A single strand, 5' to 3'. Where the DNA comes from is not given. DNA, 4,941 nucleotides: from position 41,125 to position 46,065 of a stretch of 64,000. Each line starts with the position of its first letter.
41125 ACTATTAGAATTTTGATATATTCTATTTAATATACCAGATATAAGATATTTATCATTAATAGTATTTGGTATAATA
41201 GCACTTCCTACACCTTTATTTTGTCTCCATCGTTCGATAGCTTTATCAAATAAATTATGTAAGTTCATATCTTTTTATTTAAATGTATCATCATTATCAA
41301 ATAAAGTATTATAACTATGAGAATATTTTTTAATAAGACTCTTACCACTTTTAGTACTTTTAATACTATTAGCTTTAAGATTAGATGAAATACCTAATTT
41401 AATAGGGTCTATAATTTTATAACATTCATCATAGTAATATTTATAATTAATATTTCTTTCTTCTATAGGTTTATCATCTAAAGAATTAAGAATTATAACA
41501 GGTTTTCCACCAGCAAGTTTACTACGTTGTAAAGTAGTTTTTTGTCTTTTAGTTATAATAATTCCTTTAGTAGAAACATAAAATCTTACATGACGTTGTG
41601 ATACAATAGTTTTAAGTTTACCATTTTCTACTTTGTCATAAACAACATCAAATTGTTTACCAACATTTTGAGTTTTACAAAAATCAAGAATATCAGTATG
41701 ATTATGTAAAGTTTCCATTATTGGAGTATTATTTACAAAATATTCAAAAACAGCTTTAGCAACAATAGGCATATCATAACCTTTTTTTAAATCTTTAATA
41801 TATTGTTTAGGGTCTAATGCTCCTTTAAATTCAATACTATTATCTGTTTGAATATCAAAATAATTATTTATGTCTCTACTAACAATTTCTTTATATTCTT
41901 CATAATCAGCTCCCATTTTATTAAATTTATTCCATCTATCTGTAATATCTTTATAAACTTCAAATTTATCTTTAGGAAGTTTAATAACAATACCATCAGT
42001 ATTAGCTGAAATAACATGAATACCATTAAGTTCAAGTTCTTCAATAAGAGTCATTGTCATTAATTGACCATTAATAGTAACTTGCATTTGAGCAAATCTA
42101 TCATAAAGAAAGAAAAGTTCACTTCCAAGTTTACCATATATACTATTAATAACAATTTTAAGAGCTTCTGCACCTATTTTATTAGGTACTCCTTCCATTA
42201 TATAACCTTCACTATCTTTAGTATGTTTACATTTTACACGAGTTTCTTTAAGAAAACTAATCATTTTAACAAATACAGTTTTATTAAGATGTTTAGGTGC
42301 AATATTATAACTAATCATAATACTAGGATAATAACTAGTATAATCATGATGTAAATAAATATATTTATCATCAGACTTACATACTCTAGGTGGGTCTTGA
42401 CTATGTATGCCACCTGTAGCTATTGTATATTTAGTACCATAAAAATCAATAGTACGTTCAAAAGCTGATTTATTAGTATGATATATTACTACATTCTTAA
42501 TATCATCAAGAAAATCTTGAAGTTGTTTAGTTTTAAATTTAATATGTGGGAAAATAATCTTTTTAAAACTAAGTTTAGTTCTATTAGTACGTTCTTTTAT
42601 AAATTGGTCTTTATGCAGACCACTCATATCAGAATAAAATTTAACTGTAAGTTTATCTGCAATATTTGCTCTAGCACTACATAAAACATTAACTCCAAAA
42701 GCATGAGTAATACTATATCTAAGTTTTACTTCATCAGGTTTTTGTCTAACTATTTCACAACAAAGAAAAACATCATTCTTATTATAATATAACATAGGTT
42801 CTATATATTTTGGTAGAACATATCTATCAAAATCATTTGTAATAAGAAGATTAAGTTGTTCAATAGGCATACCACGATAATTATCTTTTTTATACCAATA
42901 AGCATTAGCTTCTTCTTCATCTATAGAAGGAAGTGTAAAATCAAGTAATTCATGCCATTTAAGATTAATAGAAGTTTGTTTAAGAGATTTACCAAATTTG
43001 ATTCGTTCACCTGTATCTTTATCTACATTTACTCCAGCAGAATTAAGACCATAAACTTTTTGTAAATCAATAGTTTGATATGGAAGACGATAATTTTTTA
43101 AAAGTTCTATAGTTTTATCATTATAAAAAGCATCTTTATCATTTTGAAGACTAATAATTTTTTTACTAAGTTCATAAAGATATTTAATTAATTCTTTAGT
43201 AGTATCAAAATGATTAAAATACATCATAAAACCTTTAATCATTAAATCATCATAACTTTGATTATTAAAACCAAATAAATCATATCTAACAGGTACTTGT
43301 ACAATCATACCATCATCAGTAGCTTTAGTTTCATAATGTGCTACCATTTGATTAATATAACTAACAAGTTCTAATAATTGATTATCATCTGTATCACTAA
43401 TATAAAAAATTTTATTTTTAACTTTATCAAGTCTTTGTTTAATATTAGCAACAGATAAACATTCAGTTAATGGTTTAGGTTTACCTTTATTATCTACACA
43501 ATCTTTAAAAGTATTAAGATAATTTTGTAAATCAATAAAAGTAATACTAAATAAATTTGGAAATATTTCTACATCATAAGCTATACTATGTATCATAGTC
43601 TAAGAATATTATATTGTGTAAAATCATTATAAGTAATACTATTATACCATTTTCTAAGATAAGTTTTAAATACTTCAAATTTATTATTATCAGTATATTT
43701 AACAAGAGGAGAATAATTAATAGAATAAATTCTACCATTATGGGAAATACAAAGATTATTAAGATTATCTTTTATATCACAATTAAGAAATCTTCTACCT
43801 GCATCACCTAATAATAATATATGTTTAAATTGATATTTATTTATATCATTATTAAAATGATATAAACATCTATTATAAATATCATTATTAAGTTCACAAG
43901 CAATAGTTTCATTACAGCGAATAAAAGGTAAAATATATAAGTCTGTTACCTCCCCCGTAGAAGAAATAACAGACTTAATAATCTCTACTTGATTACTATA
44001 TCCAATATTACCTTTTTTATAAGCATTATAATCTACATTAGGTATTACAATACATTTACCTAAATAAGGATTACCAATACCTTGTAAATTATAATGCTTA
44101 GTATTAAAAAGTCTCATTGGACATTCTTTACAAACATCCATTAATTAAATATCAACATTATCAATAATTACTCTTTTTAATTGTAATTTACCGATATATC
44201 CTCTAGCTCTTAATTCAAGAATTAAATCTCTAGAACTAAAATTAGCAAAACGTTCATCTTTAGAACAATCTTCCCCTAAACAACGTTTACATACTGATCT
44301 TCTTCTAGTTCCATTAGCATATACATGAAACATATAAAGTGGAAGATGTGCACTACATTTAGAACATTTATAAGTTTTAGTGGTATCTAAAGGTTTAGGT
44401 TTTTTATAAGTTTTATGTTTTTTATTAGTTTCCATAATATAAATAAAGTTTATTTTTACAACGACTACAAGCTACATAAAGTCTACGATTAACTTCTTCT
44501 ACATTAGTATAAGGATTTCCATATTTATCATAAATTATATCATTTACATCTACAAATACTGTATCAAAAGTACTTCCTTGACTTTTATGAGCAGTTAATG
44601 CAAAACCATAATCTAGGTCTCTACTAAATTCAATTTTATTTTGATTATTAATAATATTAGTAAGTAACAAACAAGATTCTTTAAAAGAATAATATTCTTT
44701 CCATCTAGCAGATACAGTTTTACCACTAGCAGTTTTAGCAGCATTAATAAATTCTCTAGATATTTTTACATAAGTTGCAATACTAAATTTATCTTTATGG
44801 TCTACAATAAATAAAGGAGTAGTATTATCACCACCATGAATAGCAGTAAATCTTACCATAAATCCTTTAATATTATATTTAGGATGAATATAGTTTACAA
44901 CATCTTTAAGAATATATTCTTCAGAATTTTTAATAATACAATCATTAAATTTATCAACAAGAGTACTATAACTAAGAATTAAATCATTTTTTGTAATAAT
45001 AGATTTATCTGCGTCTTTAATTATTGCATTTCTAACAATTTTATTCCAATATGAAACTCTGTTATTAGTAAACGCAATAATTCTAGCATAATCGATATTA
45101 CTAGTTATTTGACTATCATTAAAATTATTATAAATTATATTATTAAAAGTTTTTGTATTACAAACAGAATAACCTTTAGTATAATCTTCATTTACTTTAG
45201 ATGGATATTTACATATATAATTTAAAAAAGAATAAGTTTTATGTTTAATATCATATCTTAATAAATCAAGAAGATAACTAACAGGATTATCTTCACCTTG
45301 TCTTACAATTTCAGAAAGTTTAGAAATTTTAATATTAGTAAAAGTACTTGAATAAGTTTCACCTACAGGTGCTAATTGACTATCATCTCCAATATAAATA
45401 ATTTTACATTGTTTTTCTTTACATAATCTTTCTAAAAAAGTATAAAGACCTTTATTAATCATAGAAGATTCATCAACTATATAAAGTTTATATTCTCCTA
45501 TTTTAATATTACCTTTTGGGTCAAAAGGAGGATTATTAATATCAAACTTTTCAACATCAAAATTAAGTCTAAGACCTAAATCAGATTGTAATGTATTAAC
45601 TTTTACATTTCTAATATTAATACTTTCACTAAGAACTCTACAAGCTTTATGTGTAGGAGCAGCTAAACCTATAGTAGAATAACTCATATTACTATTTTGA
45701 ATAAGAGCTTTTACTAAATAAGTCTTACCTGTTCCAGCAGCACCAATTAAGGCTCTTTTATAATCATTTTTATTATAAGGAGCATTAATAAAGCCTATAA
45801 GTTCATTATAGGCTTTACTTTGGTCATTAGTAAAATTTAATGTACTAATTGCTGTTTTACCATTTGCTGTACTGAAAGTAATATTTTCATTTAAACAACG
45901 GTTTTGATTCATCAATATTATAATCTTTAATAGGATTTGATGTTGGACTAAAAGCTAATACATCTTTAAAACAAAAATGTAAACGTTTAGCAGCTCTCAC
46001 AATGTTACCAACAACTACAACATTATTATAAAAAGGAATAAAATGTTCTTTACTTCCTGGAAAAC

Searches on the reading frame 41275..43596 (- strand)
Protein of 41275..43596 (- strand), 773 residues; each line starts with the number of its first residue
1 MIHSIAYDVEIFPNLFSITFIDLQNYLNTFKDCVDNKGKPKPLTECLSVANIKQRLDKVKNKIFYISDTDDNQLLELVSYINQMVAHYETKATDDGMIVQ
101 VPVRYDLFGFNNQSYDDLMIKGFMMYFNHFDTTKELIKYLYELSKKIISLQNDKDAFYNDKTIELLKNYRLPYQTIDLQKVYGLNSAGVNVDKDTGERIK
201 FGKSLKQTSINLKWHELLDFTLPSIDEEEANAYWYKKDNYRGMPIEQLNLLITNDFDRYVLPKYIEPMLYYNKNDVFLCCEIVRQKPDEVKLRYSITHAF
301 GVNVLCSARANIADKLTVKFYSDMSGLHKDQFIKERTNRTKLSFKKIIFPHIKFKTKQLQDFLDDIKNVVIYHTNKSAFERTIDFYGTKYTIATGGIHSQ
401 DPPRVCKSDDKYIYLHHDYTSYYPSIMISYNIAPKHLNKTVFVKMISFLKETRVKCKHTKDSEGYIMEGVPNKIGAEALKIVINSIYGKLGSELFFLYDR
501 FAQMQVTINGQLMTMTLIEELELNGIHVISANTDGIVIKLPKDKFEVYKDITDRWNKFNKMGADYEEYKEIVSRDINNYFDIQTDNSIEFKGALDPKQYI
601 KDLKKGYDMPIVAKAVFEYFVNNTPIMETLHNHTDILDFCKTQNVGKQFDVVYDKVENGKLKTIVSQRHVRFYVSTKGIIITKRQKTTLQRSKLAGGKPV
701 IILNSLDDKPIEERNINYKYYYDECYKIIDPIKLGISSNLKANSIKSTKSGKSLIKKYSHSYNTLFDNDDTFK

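Call 32: search_protein_families(library=phrogs, proteins=[window:41275-43596:-], max_evalue=0.001)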
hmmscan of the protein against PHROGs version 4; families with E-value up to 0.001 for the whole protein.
window:41275-43596:- (773 aa): 4 families
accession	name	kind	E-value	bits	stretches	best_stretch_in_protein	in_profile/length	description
phrog_1252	-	DNA, RNA and nucleotide metabolism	6e-121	406.1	2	255-734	194-653/663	DNA polymerase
phrog_18505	-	DNA, RNA and nucleotide metabolism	2.5e-31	110.2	1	477-686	38-247/349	DNA polymerase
phrog_262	-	DNA, RNA and nucleotide metabolism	4e-11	42.7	1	477-581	514-630/856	DNA polymerase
phrog_27191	-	DNA, RNA and nucleotide metabolism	0.00021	22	0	480-520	47-87/230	DNA polymerase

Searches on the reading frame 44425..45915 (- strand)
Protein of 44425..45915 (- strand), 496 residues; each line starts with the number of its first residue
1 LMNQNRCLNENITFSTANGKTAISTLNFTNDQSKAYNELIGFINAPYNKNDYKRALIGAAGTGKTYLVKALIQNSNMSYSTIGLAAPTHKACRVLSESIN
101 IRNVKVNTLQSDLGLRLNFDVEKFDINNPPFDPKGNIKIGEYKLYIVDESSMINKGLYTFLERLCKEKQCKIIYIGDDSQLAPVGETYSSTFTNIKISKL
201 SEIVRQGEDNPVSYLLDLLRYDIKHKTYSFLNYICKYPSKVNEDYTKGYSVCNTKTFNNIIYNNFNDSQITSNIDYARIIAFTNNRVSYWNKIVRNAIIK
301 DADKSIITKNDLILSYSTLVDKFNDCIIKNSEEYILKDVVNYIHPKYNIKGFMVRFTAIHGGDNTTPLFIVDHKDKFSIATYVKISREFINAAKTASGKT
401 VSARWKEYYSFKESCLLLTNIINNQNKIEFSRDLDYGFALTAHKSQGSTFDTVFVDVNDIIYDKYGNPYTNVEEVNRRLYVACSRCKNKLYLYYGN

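Call 32: search_protein_families(library=phrogs, proteins=[window:44425-45915:-], max_evalue=0.001)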
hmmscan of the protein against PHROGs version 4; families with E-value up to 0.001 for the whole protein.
window:44425-45915:- (496 aa): 6 families
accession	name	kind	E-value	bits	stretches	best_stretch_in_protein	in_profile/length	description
phrog_325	-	DNA, RNA and nucleotide metabolism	1.1e-78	266.6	1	12-494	455-868/986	Dda-like helicase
phrog_4412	-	DNA, RNA and nucleotide metabolism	2.1e-22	80.3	2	56-208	350-491/743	exonuclease V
phrog_1967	-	DNA, RNA and nucleotide metabolism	1.1e-14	55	1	137-494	359-668/776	DNA helicase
phrog_25471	-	unknown function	3.5e-13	50.9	1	56-180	26-159/162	-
phrog_170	-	other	7.2e-06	26.6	0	145-187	194-235/323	PhoH-like phosphate starvation-inducible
phrog_168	-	DNA, RNA and nucleotide metabolism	0.00072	20.3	0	41-196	35-155/314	clamp loader of DNA polymerase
